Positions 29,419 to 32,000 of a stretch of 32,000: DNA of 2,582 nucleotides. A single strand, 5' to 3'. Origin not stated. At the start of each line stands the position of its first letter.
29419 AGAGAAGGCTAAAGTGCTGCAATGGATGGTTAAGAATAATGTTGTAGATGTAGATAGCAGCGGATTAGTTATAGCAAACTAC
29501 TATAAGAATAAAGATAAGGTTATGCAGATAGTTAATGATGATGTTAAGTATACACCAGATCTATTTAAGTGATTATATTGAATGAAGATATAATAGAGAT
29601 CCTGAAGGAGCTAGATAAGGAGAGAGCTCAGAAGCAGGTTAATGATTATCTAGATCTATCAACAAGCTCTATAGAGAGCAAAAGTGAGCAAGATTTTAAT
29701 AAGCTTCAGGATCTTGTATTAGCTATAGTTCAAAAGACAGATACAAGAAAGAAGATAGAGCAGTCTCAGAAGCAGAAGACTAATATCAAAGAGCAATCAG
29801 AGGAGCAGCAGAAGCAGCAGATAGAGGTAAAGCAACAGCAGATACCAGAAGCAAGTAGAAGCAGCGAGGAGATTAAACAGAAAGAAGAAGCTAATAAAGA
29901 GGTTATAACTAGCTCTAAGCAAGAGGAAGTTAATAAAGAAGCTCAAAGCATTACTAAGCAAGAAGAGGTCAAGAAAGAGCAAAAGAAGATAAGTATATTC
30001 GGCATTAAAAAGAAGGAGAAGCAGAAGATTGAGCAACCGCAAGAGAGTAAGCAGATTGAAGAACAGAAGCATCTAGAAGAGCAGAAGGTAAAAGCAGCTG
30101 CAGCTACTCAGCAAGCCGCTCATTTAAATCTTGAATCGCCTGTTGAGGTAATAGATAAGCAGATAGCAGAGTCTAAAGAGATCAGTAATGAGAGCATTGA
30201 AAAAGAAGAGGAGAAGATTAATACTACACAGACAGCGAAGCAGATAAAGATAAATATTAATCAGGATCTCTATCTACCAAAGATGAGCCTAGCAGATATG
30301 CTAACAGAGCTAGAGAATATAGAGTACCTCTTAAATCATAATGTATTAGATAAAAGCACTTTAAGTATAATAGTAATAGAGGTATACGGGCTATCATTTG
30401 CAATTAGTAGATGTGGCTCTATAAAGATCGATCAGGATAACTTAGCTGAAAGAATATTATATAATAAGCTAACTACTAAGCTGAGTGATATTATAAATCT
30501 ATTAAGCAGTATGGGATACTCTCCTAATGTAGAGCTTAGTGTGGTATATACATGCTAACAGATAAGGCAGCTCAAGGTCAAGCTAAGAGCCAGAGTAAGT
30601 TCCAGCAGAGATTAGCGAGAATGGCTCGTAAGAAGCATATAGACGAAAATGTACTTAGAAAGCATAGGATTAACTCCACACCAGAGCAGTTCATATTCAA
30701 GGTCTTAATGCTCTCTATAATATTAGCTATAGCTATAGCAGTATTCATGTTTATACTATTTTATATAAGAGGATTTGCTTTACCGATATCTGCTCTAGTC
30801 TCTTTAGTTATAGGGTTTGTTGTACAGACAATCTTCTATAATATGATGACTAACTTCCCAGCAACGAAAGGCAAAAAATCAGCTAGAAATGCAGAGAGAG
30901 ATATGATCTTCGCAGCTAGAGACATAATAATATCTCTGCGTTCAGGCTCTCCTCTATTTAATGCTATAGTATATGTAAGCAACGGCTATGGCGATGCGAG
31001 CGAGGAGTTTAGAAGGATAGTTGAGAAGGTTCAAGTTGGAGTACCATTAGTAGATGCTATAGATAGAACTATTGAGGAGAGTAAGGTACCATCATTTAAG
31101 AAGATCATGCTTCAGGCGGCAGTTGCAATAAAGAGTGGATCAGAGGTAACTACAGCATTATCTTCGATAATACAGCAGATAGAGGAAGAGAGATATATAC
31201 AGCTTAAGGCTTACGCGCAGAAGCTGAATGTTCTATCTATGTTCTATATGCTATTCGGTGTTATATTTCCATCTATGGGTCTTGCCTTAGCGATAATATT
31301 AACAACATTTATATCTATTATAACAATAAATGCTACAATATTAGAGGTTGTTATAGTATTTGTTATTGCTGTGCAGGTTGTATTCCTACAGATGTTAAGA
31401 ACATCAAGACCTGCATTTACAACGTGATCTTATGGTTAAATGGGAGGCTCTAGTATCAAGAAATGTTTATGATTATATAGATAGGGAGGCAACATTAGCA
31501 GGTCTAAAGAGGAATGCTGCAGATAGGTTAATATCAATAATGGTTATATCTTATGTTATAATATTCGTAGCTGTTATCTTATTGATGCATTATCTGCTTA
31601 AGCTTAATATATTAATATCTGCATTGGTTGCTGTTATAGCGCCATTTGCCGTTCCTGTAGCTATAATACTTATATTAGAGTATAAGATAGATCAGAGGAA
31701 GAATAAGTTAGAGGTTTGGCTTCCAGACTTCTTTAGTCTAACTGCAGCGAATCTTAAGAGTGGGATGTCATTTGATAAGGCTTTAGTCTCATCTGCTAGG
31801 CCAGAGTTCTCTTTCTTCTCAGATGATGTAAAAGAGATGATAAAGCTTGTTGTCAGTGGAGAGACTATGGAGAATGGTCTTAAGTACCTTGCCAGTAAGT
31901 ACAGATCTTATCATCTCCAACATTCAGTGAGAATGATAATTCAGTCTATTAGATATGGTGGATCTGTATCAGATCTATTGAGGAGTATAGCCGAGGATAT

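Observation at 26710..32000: Type IV filament (Tad/Epd-like) operon with two unrecognisable accessory genes and no pilin in view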

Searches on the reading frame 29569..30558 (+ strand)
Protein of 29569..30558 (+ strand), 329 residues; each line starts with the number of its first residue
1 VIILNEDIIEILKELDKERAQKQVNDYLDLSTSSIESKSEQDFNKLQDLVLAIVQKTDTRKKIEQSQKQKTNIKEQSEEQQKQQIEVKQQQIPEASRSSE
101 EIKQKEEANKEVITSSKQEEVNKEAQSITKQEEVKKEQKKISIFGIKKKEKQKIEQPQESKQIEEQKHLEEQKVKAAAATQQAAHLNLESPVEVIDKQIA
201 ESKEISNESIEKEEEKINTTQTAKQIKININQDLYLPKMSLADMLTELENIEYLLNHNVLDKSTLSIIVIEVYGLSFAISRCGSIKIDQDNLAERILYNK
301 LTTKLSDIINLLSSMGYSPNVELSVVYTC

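Call 7: search_protein_families(library=pfam, proteins=[window:29569-30558:+], max_evalue=0.1)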
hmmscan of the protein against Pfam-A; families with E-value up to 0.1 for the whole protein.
window:29569-30558:+ (329 aa): 0 families

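Call 9: search_protein_families(library=ncbifam, proteins=[window:29569-30558:+], max_evalue=0.01)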
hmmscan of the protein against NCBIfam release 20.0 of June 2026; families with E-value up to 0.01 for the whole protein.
window:29569-30558:+ (329 aa): 0 families

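Call 11: find_homologous_proteins(query=window:29569-30558:+, max_evalue=0.001)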
Query window:29569-30558:+ (329 aa): 1 proteins with E <= 0.001 among 4904 candidates.
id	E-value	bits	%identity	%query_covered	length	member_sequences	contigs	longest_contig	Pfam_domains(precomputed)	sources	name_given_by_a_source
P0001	6.1e-185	631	100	99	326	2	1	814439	-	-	-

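Call 23: find_encoding_contigs(protein=P0001, flank=10000, max_places=4)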
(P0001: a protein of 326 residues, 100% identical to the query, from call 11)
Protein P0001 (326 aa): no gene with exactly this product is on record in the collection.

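Call 28: find_homologous_proteins(query=A1, max_evalue=0.001)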
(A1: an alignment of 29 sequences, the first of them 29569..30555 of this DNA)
Query A1 (29 sequences) (329 aa, profile of the alignment): 8 proteins with E <= 0.001 among 8000 candidates.
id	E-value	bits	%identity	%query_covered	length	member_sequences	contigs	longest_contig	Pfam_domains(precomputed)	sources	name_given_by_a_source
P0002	3.1e-50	190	29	20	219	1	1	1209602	-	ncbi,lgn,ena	-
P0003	5.0e-41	159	29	16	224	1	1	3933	-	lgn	-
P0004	2.2e-40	157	26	17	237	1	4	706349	-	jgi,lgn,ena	jgi:hypothetical protein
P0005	9.5e-36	142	47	13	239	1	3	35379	-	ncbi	ncbi:MAG: hypothetical protein ACP5RI_02765 [Candidatus Micrarchaeia archaeon]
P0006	1.8e-35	141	26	17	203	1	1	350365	-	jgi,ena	jgi:hypothetical protein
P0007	3.0e-32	131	26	17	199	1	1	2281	-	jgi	jgi:hypothetical protein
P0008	3.0e-26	111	32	26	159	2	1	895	-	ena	-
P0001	3.7e-26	111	100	99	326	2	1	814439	-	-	-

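Call 59: search_solved_structures(query=A1, max_evalue=10, show_alignments=2)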
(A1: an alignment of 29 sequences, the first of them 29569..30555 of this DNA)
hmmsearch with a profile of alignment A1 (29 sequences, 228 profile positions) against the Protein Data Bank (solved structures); distinct sequences matched with E-value up to 10: 7.
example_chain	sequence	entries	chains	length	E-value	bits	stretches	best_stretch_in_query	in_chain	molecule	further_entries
29vf_O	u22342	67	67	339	0.2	15.1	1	39-111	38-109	TATA-box-binding protein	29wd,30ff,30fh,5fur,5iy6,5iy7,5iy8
7cu3_B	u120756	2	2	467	0.4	14.1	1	66-117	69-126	Transmembrane protein FAM155A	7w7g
4fe8_A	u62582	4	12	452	0.56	13.6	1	27-100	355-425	Maltose-binding periplasmic protein,Huntingtin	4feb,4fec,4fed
7p2y_b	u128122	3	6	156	8.3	9.8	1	45-155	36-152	ATP synthase subunit b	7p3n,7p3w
8k60_F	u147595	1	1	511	8.4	9.8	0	9-144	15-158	RNA polymerase principal sigma factor HrdB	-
7vpz_F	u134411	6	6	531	9.2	9.7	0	9-144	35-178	RNA polymerase principal sigma factor HrdB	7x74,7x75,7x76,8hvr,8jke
7vpd_F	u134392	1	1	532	9.2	9.7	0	9-144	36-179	RNA polymerase sigma factor SigA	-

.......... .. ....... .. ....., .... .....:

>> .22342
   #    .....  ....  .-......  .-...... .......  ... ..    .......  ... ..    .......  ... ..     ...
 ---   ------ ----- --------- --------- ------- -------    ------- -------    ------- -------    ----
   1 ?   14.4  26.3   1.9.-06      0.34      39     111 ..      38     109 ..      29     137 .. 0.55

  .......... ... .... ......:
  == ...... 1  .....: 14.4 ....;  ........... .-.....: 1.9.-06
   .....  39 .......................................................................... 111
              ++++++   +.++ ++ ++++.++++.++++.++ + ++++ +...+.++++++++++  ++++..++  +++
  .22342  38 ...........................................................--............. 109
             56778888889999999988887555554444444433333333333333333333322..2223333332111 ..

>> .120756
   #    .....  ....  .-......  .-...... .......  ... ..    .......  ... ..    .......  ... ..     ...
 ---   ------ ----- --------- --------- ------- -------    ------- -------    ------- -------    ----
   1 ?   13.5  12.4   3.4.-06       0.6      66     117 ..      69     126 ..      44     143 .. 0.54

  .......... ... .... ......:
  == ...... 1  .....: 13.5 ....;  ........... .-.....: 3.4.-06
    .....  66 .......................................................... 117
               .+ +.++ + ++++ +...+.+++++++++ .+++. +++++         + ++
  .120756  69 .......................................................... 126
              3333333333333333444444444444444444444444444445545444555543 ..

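Call 60: search_protein_families(library=pfam, alignment_id=A1, max_evalue=1)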
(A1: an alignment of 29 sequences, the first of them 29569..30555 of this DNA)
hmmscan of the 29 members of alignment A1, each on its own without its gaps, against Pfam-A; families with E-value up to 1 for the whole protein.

A. member 1, window:29569-30555:+ (329 aa): 0 families

B. families by the number of members that match (of 29 scanned): 37 families (the first 25 are shown)
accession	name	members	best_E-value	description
PF10805.13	DUF2730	2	0.075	Protein of unknown function (DUF2730)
PF11851.13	DUF3371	1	0.0027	Domain of unknown function (DUF3371)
PF20671.3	COG3_C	1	0.0032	Conserved oligomeric Golgi complex subunit 3, C-terminal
PF03136.20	Pup_ligase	1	0.0043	Pup-ligase protein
PF01297.22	ZnuA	1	0.0073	Zinc-uptake complex component A periplasmic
PF00275.25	EPSP_synthase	1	0.008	EPSP synthase (3-phosphoshikimate 1-carboxyvinyltransferase)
PF12795.12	MscS_porin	1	0.012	Mechanosensitive ion channel porin domain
PF08581.15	Tup_N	1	0.019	Tup N-terminal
PF24467.1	ARM_FBXO47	1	0.038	FBXO47, ARM repeats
PF10046.14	BLOC1_2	1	0.042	Biogenesis of lysosome-related organelles complex-1 subunit 2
PF09311.16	Rab5-bind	1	0.047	Rabaptin-like protein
PF00898.22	Orbi_VP2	1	0.048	Orbivirus outer capsid protein VP2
PF11254.13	DUF3053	1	0.051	Protein of unknown function (DUF3053)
PF21482.3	KH_GLD-3_2nd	1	0.051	GLD-3 2nd KH domain (aka KH3)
PF09422.15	AMER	1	0.051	APC membrane recruitment protein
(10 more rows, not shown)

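Call 62: predict_structure(alignment_id=A3)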
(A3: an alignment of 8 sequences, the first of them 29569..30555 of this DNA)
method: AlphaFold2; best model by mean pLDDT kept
length: 329 residues; sequences in the alignment: 8
mean_pLDDT: 64.1   pTM: 0.34
mean pLDDT of the five models: 64.1, 59.3, 57.4, 56.3, 53.5
residues with pLDDT >= 90: 42; 70-90: 103; 50-70: 74; < 50: 110
segments of 3 or more residues with pLDDT < 50: 1-4, 33-35, 92-101, 139-229
pLDDT, mean of each block of 10 residues (from residue 1): 58 79 68 54 80 86 87 82 71 47 52 57 67 56 38 34 44 43 34 40 42 37 39 70 92 91 89 88 68 88 95 87 53
secondary structure, 60 per line:
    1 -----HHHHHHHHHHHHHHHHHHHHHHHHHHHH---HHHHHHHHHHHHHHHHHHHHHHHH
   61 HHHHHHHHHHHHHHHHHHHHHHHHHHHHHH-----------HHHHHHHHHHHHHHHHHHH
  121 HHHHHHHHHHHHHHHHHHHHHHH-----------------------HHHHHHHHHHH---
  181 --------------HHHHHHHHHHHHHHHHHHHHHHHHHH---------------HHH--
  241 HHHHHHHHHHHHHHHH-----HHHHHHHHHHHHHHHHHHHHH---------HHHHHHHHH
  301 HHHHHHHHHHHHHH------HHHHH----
elements in order: H6-33 H37-90 H102-143 H167-177 H195-220 H241-256 H262-282 H292-314 H321-325

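Call 66: fold_search(model_id=the predicted structure, library=pdb)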
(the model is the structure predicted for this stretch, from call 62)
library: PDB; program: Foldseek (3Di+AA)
matches with E <= 10: 17; with E <= 0.001: 0
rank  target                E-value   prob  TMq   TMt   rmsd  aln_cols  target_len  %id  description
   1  8a22_Yj               2.1e+00  0.03  0.09  0.08  21.2       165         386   13  Structure of the mitochondrial ribosome from Polytomella magna (released 2022-11-16)
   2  8hbr_A                4.1e+00  0.09  0.15  0.34   8.1       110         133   13  The C-terminal domain of Spiral2 (released 2023-01-18)
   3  8i7r_Fg               4.1e+00  0.06  0.18  0.19  41.2       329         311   14  In situ structure of axonemal doublet microtubules in mouse sperm with 48-nm repeat (released 2023-10-11)
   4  9fia_Bk               5.6e+00  0.03  0.14  0.11  45.0       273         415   16  SSU(body) structure derived from the SSU sample of the mitoribosome from T. gondii. (released 2024-12-11)
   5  9had_A                5.6e+00  0.02  0.11  0.22  18.2       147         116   16  Der f 21 dust mite allergen with computationally designed DerF21_b10 binder (released 2024-12-18)
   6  9cpc_3G               6.0e+00  0.04  0.12  0.25  16.2        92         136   14  Atomic model of porcine brain ventricles cilia doublet microtubule (48-nm periodicity) (released 2024-10-23)
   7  9fqr_FA               6.3e+00  0.03  0.13  0.15  37.2       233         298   11  96-nm repeat of axonemal doublet microtubules from bovine sperm (released 2025-03-26)
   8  6tb3_BW               6.7e+00  0.07  0.18  0.44  12.4       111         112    8  yeast 80S ribosome in complex with the Not5 subunit of the CCR4-NOT complex (released 2020-04-22)
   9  1key_B                7.6e+00  0.06  0.16  0.22   5.4        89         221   18  Crystal Structure of Mouse Testis/Brain RNA-binding Protein (TB-RBP) (released 2002-07-03)
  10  5ip3_A                7.6e+00  0.03  0.11  0.14   5.3        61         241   18  Tomato spotted wilt tospovirus nucleocapsid protein-ssDNA complex (released 2017-03-22)
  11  5n7k_D                8.1e+00  0.02  0.09  0.19  17.6        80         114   16  Crystal structure of the coiled-coil domain of human tricellulin (released 2017-07-12)
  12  6ixg_A                8.1e+00  0.02  0.13  0.18  26.6       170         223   10  Crystal structure of native apo SH3BP5 (P41) (released 2019-03-20)
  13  8j0n_D                8.6e+00  0.07  0.19  0.35  16.2       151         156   10  cryo-EM structure of human EMC (released 2024-04-03)
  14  3f31_A                8.6e+00  0.02  0.12  0.22  23.9       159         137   11  Crystal Structure of the N-terminal region of AlphaII-spectrin Tetramerization Domain (released 2009-10-13)
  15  8otz_DR               9.1e+00  0.02  0.13  0.16  37.3       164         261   15  48-nm repeat of the native axonemal doublet microtubule from bovine sperm (released 2023-11-22)
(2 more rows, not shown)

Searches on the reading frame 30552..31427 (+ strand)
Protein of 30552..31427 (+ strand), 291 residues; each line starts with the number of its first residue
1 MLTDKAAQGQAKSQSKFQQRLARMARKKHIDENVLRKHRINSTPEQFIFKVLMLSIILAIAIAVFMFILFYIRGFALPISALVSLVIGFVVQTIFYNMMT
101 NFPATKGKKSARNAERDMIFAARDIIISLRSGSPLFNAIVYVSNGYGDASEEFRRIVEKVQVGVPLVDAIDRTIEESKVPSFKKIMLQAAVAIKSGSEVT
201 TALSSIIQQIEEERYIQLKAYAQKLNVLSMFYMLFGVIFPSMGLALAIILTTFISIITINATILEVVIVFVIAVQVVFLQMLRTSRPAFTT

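Call 7: search_protein_families(library=pfam, proteins=[window:30552-31427:+], max_evalue=0.1)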
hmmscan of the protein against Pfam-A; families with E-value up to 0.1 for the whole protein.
window:30552-31427:+ (291 aa): 4 families
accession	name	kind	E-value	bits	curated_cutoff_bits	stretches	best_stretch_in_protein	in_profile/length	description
PF00482.28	T2SSF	-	3.4e-16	59.8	25.2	1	122-244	2-122/125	Type II secretion system (T2SS), protein F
PF20990.2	DUF2207_C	-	2.3e-06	27.9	33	2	168-273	79-185/247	Predicted membrane protein (DUF2207) C-terminal domain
PF01769.21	MgtE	-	0.0038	17.9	27.6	1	19-97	14-89/125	Divalent cation transporter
PF07332.16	Phage_holin_3_6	-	0.099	13.1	28.4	0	201-280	9-90/116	Putative Actinobacterial Holin-X, holin superfamily III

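Call 8: find_encoding_contigs(protein=window:30552-31427:+, flank=10000, max_places=6)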
Protein window:30552-31427:+ (291 aa): 1 contig read that carries it; 1 place shown.
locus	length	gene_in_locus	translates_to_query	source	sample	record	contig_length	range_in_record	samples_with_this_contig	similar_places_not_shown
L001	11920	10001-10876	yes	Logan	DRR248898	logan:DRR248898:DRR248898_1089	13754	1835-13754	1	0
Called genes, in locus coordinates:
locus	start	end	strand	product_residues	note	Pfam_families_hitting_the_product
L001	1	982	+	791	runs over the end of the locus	-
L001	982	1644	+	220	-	PF02732:ERCC4, PF12826:HHH_2, PF14520:HHH_5 (weak)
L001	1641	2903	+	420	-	PF00390:malic, PF03949:Malic_M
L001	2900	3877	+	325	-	PF05496:RuvB_N, PF00004:AAA, PF13173:AAA_14 (weak), PF13177:DNA_pol3_delta2, PF25361:AAA_lid_RFC1, PF08542:Rep_fac_C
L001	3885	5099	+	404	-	PF04894:Nre_N, PF04895:Nre_C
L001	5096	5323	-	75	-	-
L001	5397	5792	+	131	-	PF00892:EamA (faint)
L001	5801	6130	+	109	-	PF00892:EamA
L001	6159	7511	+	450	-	-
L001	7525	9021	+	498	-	PF00437:T2SSE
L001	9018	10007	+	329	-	-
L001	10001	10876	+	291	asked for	PF20990:DUF2207_C (faint), PF00482:T2SSF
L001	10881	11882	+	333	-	PF00482:T2SSF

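Call 9: search_protein_families(library=ncbifam, proteins=[window:30552-31427:+], max_evalue=0.01)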
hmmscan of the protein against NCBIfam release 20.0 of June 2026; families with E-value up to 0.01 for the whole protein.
window:30552-31427:+ (291 aa): 2 families
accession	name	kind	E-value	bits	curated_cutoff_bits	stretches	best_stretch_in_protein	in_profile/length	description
NF004704.2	PRK06041.1-2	equivalog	4.1e-05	22.5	550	1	43-287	9-248/555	archaellar assembly protein ArlJ/FlaJ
NF052606.1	T4PiliAsmPilCMyx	equivalog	0.0018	17.2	700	1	157-222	90-154/419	type IV pilus assembly protein PilC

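Call 73: search_protein_families(library=ncbifam, proteins=[L001:10881-11879:+, window:30552-31424:+], max_evalue=0.1)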
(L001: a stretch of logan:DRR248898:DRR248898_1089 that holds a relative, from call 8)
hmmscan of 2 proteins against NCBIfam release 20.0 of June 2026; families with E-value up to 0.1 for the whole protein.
L001:10881-11879:+ (333 aa): 2 families
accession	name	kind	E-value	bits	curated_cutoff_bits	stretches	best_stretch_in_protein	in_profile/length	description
NF004705.1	PRK06041.1-3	equivalog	3.9e-05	22.8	400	1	34-326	189-464/465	archaellar assembly protein ArlJ/FlaJ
NF002238.0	PRK01146.2-2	equivalog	0.039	13.9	133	1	149-198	32-84/92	DNA-directed RNA polymerase subunit L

window:30552-31424:+ (291 aa): 2 families
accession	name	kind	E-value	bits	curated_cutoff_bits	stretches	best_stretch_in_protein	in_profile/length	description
NF004704.2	PRK06041.1-2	equivalog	4.1e-05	22.5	550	1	43-287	9-248/555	archaellar assembly protein ArlJ/FlaJ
NF052606.1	T4PiliAsmPilCMyx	equivalog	0.0018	17.2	700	1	157-222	90-154/419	type IV pilus assembly protein PilC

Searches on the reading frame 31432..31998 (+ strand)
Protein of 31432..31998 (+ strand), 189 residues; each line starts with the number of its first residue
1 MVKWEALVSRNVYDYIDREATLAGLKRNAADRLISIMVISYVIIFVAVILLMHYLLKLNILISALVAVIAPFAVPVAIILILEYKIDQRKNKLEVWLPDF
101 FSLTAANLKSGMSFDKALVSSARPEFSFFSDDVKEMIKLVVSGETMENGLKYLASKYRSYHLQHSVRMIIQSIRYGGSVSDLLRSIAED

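Call 7: search_protein_families(library=pfam, proteins=[window:31432-31998:+], max_evalue=0.1)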
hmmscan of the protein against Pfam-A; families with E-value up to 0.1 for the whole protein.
window:31432-31998:+ (189 aa): 1 family
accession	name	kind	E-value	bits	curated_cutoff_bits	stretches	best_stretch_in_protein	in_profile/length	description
PF00482.28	T2SSF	-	4.6e-09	36.7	25.2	1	100-188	1-86/125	Type II secretion system (T2SS), protein F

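Call 9: search_protein_families(library=ncbifam, proteins=[window:31432-31998:+], max_evalue=0.01)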
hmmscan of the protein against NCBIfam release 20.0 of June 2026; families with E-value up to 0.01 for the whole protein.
window:31432-31998:+ (189 aa): 2 families
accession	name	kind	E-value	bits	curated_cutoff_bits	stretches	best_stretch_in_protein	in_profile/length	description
NF004705.1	PRK06041.1-3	equivalog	0.00015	20.8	400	1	34-181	189-331/465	archaellar assembly protein ArlJ/FlaJ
NF046075.1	UpsF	equivalog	0.00027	19.9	400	1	12-188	8-182/484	membrane pilin protein UpsF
